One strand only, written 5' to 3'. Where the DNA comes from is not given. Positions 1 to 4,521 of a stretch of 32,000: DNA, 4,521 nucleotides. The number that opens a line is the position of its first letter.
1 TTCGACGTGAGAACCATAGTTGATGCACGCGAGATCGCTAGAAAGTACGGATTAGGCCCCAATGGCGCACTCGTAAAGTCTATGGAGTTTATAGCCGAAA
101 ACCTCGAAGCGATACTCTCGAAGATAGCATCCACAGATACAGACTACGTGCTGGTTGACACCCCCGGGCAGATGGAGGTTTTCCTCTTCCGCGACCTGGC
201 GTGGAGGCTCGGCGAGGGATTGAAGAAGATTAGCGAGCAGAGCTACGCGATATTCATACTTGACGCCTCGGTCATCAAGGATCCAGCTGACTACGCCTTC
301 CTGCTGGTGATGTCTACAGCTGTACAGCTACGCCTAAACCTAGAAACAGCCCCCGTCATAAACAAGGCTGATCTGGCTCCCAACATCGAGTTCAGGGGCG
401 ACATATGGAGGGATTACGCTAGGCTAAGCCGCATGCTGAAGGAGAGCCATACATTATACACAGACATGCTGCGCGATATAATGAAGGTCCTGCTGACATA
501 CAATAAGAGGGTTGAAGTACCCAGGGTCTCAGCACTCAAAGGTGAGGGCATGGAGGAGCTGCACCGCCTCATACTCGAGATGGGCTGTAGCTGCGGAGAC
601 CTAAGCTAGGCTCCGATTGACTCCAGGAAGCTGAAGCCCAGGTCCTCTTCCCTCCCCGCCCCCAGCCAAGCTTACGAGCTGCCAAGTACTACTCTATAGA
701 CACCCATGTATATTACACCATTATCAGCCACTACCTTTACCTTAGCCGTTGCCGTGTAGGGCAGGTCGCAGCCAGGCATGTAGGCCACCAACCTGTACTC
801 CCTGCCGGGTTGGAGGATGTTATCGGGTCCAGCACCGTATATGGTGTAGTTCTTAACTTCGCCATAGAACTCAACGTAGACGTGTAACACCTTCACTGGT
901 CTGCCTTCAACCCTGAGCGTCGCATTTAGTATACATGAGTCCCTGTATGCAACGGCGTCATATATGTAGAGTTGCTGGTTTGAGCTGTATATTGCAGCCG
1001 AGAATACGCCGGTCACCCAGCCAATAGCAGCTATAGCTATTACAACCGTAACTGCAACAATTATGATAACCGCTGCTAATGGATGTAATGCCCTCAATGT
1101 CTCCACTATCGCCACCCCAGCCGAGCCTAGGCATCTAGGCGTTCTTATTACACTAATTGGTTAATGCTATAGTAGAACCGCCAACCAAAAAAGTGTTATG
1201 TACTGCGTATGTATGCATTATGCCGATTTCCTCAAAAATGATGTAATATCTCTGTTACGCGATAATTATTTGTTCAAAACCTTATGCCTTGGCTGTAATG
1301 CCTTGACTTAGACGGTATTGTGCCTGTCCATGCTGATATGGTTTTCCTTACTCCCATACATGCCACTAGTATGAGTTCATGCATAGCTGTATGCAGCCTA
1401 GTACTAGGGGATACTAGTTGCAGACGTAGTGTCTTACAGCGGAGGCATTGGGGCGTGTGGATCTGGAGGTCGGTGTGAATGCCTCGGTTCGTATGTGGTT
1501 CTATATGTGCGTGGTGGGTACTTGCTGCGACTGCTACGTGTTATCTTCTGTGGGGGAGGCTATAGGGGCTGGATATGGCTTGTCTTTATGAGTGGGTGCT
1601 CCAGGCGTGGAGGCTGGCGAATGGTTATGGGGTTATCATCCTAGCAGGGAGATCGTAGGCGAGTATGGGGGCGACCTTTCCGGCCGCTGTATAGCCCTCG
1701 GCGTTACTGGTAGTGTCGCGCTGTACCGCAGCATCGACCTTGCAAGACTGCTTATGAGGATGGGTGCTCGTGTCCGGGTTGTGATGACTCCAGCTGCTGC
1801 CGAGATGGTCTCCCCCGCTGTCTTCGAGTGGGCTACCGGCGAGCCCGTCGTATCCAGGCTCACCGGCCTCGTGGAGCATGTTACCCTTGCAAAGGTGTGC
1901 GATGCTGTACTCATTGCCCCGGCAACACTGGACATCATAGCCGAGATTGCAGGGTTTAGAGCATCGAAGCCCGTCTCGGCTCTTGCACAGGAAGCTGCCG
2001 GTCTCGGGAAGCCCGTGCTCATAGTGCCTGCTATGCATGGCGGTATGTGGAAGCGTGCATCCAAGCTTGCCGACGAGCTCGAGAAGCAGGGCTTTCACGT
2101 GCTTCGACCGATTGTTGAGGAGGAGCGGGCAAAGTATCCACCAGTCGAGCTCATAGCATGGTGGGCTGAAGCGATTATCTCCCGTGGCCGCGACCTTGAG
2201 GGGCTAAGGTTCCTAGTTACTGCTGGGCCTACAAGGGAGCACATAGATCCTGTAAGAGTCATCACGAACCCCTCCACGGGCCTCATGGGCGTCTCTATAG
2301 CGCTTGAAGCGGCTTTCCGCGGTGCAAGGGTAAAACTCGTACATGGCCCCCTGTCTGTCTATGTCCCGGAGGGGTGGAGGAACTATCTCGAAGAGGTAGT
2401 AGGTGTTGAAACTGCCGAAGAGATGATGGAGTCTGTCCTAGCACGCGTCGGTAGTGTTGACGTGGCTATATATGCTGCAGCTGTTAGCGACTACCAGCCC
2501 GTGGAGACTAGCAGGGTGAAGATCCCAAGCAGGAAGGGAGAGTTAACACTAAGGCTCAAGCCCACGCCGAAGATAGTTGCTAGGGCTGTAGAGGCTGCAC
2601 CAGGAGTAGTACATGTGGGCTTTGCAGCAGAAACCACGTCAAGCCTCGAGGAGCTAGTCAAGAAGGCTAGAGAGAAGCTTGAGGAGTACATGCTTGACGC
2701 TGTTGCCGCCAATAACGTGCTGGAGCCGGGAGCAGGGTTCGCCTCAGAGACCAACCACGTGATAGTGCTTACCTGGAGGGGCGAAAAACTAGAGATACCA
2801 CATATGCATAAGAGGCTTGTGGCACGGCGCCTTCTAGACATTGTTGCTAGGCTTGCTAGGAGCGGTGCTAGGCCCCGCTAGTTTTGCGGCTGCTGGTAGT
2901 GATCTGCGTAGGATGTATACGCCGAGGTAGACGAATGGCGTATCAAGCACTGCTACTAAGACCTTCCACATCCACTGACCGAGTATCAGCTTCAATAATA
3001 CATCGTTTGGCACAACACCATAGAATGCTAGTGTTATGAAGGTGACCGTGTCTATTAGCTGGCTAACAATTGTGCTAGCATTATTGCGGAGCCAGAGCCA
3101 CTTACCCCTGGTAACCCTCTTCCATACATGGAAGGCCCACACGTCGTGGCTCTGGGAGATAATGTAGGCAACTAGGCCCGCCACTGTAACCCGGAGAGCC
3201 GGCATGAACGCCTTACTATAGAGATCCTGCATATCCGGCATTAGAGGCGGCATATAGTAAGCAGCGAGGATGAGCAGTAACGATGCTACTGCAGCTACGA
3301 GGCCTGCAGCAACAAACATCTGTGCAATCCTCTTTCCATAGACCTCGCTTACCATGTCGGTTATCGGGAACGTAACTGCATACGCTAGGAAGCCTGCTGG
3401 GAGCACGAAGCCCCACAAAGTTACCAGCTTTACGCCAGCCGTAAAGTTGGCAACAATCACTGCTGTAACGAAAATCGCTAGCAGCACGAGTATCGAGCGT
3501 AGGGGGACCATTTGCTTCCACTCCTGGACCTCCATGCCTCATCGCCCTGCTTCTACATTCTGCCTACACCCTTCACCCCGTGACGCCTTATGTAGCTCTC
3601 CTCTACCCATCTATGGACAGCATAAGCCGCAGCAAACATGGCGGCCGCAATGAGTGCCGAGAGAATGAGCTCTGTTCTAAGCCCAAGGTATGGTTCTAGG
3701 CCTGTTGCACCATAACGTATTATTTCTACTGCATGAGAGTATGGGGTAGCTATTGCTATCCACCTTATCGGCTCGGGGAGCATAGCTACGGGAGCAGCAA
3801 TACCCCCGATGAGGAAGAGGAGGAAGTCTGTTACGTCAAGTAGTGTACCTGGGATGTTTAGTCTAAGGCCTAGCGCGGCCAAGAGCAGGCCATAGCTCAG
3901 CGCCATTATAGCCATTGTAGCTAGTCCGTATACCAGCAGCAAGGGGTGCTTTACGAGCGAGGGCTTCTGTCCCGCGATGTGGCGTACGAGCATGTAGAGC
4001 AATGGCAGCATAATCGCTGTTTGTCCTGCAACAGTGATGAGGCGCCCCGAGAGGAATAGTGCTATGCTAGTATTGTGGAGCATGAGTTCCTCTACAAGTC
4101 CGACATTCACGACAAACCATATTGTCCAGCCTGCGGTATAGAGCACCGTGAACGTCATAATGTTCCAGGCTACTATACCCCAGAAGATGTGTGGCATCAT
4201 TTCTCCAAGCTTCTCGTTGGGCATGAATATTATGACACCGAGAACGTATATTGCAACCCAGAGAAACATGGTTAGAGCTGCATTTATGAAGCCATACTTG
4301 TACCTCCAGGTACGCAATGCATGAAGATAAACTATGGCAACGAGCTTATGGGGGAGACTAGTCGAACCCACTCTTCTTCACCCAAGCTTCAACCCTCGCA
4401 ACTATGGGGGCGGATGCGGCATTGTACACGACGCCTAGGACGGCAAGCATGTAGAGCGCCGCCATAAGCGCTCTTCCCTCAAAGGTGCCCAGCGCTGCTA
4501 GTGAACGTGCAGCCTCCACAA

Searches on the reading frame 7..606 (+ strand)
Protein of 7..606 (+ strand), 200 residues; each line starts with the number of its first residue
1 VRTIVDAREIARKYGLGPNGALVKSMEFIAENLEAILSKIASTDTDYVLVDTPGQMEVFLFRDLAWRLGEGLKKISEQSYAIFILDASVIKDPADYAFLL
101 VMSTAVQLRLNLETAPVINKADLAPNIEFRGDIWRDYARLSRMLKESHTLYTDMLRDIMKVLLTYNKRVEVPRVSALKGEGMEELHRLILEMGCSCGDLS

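Call 57: search_protein_families(library=padloc, alignment_id=A4, max_evalue=0.00001)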
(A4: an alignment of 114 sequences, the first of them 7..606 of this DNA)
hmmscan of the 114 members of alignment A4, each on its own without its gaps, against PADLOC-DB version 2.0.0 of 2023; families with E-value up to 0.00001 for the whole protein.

A. member 1, window:7-606:+ (200 aa): 0 families

B. families by the number of members that match (of 114 scanned): 116 families (the first 25 are shown)
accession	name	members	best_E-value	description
PDLC04140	mad8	6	1.3e-32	mads_8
PDLC04135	mad3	5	1.5e-35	mads_3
PDLC02980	AriA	5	7.5e-16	-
PDLC02914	ATPase-Toprim_I-B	3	6.4e-07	-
PDLC02196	IetA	2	3.5e-36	-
PDLC02195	IetA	2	2.4e-32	-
PDLC04232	IetA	2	2.8e-28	-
PDLC00915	TRIP13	2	5.8e-19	TRIP13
PDLC04231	IetA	2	7.6e-18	-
PDLC00914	TRIP13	2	5.6e-10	TRIP13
PDLC04213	HEC-02A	2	3.4e-07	-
PDLC02897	DpdJ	1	2.6e-134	DpdJ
PDLC02503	BrxHI|BrxHII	1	3.1e-77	BrxHI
PDLC03960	SngC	1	2.4e-73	-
PDLC00927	Cas1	1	9.5e-65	CRISPR-associated endonuclease Cas1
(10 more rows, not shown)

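Call 64: search_protein_families(library=pfam, proteins=[window:7-606:+], max_evalue=0.0001)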
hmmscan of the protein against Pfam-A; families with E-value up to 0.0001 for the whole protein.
window:7-606:+ (200 aa): 2 families
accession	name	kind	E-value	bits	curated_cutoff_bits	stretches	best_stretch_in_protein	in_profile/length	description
PF03029.23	ATP_bind_1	-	5.7e-34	118.4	27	1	2-192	48-237/240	Conserved hypothetical ATP binding protein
PF00009.33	GTP_EFTU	-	1.4e-05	25.2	26.5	1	41-191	65-184/188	Elongation factor Tu GTP binding domain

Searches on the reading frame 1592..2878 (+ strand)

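Call 64: search_protein_families(library=pfam, proteins=[window:1592-2878:+], max_evalue=0.0001)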
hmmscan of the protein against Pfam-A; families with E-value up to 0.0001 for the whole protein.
window:1592-2878:+ (429 aa): 2 families
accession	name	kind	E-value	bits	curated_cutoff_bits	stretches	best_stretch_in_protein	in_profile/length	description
PF04127.22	DFP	-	1.1e-58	198.6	22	1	202-392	1-185/186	DNA/pantothenate metabolism flavoprotein C-terminal domain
PF02441.25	Flavoprotein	-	3.7e-19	69.3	22.7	1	34-159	3-139/162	Flavoprotein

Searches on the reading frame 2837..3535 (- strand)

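Call 64: search_protein_families(library=pfam, proteins=[window:2837-3535:-], max_evalue=0.0001)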
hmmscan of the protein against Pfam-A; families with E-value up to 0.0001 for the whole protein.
window:2837-3535:- (233 aa): 1 family
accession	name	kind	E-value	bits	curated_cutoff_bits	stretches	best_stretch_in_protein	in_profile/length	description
PF02592.20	Vut_1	-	3.4e-49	167.5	27.2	1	46-204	1-151/152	Putative vitamin uptake transporter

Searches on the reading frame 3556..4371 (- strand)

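Call 64: search_protein_families(library=pfam, proteins=[window:3556-4371:-], max_evalue=0.0001)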
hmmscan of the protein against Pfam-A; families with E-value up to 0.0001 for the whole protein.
window:3556-4371:- (272 aa): 1 family
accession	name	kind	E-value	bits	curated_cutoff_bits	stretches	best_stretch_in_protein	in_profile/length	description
PF01061.29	ABC2_membrane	-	5.7e-08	33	26.9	1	13-220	6-208/211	ABC-2 type transporter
